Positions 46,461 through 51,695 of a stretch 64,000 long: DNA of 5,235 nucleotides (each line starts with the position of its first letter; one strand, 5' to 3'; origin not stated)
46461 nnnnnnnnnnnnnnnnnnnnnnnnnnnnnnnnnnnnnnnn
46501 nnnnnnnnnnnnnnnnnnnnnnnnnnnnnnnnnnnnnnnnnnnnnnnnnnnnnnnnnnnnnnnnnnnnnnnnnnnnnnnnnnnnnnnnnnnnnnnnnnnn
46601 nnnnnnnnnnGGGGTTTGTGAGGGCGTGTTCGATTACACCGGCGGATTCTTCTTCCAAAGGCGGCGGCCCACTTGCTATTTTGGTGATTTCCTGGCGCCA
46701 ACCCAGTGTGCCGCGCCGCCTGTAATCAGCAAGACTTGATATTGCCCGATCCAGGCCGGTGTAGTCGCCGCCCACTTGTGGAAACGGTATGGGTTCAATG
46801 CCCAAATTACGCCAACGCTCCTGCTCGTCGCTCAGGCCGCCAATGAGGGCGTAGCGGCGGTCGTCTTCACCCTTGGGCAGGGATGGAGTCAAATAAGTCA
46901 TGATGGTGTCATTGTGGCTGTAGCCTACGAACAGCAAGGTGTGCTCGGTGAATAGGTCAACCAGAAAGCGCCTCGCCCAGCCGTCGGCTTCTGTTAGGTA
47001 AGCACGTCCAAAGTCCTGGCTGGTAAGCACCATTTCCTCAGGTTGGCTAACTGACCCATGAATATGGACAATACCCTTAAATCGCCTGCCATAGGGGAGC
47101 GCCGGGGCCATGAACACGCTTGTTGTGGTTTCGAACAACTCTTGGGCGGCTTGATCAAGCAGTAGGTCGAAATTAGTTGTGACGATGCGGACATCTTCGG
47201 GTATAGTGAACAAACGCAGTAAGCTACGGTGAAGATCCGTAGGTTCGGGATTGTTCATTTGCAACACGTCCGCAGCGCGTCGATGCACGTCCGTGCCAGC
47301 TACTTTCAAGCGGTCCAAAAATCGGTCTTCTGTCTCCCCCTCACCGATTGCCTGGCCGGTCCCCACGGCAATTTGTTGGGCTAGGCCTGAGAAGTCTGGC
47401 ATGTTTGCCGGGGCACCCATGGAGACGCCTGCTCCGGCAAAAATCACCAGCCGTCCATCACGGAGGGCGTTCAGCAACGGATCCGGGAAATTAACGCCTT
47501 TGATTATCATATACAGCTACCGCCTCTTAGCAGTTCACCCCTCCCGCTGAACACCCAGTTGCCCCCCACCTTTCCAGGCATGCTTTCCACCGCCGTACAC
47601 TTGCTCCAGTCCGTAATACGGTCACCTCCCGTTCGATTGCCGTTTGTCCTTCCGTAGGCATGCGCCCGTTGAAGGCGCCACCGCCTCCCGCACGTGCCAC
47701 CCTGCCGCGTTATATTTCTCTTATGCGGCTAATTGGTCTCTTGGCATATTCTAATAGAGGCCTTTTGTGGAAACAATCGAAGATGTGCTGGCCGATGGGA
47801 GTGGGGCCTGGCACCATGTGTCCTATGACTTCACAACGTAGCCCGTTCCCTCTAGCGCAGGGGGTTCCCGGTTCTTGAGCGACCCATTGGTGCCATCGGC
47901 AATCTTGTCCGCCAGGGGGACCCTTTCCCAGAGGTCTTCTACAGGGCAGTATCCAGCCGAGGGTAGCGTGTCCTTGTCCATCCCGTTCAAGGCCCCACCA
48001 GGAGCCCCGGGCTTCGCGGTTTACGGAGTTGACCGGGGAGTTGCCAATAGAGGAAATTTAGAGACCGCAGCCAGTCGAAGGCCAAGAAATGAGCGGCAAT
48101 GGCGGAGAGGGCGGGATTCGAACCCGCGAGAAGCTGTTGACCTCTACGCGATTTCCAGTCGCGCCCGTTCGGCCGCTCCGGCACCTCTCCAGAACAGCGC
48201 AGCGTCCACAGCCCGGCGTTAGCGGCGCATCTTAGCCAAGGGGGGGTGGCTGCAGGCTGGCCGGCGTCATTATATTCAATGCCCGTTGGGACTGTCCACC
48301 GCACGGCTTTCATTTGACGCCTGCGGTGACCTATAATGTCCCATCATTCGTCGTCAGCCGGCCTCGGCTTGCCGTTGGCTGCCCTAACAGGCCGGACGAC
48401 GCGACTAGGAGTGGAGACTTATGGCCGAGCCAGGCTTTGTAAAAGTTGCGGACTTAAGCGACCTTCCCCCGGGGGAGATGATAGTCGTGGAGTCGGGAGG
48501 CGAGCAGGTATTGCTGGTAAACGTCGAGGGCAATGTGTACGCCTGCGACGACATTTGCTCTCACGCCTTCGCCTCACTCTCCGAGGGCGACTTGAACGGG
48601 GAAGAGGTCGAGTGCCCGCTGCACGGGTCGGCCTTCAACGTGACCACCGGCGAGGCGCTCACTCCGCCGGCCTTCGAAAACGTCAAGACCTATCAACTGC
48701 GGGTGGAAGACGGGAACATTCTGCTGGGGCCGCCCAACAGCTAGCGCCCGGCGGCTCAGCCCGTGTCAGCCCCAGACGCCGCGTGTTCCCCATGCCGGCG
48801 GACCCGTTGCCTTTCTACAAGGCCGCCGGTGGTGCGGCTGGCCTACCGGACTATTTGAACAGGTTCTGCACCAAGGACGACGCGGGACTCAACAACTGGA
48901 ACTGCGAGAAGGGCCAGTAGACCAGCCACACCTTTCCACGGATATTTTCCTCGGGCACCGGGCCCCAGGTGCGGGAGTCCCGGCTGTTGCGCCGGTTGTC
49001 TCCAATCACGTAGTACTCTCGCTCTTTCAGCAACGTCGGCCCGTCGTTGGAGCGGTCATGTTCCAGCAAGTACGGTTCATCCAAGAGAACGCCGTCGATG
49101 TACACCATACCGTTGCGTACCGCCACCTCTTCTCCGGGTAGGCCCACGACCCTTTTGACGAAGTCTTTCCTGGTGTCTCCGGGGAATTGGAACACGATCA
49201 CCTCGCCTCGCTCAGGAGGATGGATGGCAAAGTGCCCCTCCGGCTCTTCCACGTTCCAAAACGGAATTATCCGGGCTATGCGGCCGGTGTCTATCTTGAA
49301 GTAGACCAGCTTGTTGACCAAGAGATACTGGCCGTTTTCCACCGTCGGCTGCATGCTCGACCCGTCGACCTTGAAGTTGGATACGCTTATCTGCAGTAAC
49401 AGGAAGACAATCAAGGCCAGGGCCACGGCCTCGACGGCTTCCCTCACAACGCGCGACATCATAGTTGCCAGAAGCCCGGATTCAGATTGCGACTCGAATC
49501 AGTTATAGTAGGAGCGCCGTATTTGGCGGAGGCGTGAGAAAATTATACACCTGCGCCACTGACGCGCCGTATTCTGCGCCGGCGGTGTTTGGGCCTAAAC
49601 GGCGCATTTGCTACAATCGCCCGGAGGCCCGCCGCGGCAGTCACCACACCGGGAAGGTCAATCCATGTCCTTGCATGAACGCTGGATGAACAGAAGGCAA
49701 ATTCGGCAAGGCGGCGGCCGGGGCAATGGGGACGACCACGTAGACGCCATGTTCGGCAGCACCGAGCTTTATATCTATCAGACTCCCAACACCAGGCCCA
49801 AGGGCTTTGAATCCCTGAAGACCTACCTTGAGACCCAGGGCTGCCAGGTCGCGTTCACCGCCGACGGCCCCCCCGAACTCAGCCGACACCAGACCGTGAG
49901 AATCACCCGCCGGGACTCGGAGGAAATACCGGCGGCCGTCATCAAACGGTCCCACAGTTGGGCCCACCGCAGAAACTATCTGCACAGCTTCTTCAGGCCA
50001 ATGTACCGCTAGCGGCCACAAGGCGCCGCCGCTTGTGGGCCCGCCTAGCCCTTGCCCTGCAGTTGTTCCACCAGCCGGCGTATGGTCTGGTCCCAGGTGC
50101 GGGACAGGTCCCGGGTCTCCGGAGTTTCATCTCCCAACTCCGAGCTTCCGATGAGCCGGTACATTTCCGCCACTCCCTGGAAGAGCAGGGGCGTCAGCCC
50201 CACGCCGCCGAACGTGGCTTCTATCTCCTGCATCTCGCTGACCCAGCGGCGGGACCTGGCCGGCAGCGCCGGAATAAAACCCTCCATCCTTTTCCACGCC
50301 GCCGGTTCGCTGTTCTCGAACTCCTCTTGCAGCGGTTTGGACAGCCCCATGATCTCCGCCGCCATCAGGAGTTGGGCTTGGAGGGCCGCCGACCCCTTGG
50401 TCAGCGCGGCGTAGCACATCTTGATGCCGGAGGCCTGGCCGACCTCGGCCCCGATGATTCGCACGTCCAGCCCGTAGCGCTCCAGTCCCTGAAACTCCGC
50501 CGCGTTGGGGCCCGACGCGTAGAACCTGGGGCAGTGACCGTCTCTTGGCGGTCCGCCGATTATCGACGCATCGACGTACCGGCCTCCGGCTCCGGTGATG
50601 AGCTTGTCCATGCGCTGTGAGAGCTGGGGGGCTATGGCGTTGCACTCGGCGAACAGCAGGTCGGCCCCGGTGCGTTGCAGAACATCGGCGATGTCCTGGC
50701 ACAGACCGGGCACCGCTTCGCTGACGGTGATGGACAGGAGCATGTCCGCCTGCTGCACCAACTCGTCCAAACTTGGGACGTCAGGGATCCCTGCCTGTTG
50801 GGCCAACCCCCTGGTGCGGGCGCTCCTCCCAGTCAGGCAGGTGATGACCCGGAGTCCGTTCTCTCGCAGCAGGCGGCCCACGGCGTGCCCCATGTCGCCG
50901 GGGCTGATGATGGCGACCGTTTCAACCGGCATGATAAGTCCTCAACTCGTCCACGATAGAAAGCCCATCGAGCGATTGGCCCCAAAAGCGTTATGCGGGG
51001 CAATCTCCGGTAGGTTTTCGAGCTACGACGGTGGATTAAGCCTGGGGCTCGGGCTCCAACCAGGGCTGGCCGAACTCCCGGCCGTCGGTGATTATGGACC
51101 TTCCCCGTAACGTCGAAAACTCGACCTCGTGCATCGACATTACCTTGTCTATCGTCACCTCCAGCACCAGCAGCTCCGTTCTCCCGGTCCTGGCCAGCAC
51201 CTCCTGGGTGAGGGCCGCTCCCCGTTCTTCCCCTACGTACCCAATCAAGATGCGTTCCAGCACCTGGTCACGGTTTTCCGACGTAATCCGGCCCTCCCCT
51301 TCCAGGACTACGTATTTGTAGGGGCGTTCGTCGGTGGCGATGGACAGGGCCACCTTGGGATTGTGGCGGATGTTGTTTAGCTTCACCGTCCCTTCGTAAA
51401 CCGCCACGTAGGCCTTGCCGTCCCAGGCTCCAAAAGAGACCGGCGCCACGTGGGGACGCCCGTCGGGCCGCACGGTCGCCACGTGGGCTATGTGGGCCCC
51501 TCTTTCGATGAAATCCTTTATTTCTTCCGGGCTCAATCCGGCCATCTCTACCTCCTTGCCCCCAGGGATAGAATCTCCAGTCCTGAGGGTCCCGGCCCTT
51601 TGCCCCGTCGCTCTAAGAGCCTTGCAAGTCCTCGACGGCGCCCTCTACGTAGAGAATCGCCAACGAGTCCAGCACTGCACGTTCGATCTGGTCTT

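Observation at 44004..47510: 1168-aa SIR2-domain protein with an ~880-aa unassigned helical C-terminus: DSR-like NADase candidate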

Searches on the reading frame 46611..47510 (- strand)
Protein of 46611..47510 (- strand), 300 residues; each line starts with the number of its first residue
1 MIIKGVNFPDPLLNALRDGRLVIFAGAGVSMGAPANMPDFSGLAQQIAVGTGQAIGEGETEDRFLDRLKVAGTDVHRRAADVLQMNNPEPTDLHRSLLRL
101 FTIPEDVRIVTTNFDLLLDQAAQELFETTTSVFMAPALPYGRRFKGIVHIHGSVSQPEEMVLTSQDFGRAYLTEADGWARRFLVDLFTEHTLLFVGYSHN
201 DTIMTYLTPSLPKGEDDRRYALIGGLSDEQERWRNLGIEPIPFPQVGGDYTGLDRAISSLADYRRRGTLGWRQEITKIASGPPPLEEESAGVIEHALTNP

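Call 60: search_solved_structures(query=window:46611-47510:-, max_evalue=0.001, show_alignments=4)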
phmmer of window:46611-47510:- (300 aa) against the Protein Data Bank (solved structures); distinct sequences matched with E-value up to 0.001: 6.
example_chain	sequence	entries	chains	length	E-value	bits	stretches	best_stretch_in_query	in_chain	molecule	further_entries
9v0g_E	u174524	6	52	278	3.6e-09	39.2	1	11-208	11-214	NAD-dependent protein deacetylase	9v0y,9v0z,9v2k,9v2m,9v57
8wc0_A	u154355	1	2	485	3.1e-08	36.1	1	14-219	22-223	NAD(+) hydrolase ThsA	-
6lhx_A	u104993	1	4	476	5.2e-07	32.1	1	20-223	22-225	ThsA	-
9v12_i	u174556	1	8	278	9.4e-07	31.3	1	11-208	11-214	NAD-dependent protein deacetylase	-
8bto_A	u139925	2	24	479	6.4e-06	28.6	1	21-223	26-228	NAD(+) hydrolase ThsA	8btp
7uxt_B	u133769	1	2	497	9.4e-05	24.7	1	14-212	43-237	USG protein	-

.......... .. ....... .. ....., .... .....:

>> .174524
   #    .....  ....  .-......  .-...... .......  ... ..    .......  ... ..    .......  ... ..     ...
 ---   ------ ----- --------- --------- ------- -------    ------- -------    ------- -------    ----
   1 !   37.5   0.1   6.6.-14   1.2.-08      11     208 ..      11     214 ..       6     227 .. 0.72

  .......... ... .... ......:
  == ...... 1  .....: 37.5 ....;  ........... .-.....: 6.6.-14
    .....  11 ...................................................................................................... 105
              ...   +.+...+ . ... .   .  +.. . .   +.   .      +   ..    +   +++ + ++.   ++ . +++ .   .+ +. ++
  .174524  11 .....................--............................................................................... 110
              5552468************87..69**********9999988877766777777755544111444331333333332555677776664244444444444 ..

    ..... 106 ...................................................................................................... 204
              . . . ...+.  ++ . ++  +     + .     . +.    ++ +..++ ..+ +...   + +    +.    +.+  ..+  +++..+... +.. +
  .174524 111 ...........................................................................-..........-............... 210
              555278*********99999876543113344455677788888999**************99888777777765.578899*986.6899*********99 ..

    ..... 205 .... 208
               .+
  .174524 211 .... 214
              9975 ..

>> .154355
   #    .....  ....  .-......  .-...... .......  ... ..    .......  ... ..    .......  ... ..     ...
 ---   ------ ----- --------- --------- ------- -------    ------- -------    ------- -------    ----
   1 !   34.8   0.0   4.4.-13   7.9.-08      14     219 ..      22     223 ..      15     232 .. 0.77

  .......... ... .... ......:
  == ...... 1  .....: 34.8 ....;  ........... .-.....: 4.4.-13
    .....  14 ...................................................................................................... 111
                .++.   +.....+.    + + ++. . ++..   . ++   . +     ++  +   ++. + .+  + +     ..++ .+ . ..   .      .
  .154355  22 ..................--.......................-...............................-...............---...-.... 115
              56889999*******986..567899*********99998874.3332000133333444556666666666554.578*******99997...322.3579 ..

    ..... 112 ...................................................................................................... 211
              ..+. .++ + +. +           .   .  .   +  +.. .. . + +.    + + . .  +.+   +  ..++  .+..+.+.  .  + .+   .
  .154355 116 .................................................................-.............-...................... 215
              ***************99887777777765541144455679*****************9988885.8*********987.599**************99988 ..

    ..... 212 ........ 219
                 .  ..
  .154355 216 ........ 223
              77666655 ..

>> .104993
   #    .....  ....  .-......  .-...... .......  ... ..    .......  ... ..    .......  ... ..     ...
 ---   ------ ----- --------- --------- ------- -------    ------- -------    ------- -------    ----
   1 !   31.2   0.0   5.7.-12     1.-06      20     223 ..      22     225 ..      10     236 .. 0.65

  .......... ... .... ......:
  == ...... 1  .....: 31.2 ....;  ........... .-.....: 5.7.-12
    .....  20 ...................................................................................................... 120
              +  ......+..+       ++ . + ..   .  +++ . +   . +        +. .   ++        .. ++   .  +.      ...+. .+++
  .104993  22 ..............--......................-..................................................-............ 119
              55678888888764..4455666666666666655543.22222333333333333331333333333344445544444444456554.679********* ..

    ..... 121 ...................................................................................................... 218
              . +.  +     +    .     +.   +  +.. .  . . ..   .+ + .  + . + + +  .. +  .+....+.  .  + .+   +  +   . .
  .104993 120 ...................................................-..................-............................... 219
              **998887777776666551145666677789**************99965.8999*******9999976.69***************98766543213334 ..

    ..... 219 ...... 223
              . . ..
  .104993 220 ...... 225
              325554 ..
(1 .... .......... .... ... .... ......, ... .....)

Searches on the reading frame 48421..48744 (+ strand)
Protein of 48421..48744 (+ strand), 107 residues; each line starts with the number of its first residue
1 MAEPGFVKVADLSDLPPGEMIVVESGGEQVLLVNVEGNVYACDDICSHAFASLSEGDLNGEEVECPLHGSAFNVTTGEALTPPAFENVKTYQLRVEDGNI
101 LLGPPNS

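Call 11: search_protein_families(library=pfam, proteins=[window:48421-48744:+], max_evalue=0.01)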
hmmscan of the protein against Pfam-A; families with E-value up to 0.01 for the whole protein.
window:48421-48744:+ (107 aa): 3 families
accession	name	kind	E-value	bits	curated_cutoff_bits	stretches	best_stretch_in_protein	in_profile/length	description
PF00355.32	Rieske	-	3.9e-21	75.2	20.3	1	7-91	3-87/88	Rieske [2Fe-2S] domain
PF13806.12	Rieske_2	-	1.3e-14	54.5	27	1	6-101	2-102/104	Rieske-like [2Fe-2S] domain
PF22543.2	Rieske_4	-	0.002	18.8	28.4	1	26-80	20-78/119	Soluble Rieske-type ferredoxin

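Call 63: find_encoding_contigs(protein=window:48421-48744:+, flank=10000, max_places=4)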
Protein window:48421-48744:+ (107 aa): no gene with exactly this product is on record in the collection.

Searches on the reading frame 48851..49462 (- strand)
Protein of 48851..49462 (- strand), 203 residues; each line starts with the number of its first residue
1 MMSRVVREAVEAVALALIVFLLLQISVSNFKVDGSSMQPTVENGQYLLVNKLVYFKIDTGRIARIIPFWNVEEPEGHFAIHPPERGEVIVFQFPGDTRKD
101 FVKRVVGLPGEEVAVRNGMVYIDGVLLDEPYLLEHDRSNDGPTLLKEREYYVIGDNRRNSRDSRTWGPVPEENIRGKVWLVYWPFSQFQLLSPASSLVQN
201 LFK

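Call 11: search_protein_families(library=pfam, proteins=[window:48851-49462:-], max_evalue=0.01)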
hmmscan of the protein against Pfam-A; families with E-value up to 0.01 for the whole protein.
window:48851-49462:- (203 aa): 1 family
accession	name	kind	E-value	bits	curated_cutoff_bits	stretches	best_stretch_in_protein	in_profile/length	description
PF10502.14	Peptidase_S26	-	3.7e-44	151.1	22.9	1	10-183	5-168/168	Signal peptidase, peptidase S26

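Call 62: find_encoding_contigs(protein=window:48851-49462:-, flank=10000, max_places=4)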
Protein window:48851-49462:- (203 aa): no gene with exactly this product is on record in the collection.

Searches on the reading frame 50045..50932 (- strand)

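Call 11: search_protein_families(library=pfam, proteins=[window:50045-50932:-], max_evalue=0.01)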
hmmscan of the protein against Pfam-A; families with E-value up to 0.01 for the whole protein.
window:50045-50932:- (295 aa): 6 families
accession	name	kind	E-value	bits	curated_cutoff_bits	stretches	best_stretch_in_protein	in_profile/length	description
PF09130.16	DUF1932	-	7e-17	61.6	25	1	192-260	1-69/70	Domain of unknown function (DUF1932)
PF03446.21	NAD_binding_2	-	9.9e-07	29.3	21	1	6-142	2-138/161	NAD binding domain of 6-phosphogluconate dehydrogenase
PF07991.19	KARI_N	-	1.3e-06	28.6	20.6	1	4-100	5-99/165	Acetohydroxy acid isomeroreductase, NADPH-binding domain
PF10727.15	Rossmann-like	-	0.0013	18.9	23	1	5-87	16-99/131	Rossmann-like domain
PF02826.25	2-Hacid_dh_C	-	0.0013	18.6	25.1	1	4-67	37-97/178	D-isomer specific 2-hydroxyacid dehydrogenase, NAD binding domain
PF03807.23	F420_oxidored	-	0.0014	19.7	21.6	1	5-85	1-83/94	NADP oxidoreductase coenzyme F420-dependent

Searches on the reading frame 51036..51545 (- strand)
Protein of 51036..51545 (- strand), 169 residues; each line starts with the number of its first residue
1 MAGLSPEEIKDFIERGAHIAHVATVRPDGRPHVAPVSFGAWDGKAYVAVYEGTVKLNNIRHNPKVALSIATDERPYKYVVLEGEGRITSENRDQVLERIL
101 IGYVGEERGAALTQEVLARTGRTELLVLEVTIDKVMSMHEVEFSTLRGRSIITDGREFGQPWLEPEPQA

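Call 51: search_protein_families(library=padloc, proteins=[window:51036-51545:-], max_evalue=0.01)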
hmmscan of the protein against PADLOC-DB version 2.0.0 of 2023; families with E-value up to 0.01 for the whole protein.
window:51036-51545:- (169 aa): 0 families

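Call 52: search_protein_families(library=pfam, proteins=[window:51036-51545:-], max_evalue=0.001)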
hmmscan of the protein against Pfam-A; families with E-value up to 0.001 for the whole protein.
window:51036-51545:- (169 aa): 3 families
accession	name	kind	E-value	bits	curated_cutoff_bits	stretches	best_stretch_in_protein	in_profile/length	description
PF01243.27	PNPOx_N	-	2.6e-14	54.1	28.1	1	6-133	2-114/120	Pyridoxamine 5'-phosphate oxidase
PF12900.13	Pyridox_ox_2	-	4.8e-07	30.3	27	1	6-107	2-111/140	Pyridoxamine 5'-phosphate oxidase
PF04289.18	DUF447_N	-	3.8e-05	24.1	24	1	22-132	5-107/114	Protein of unknown function (DUF447) N-terminal domain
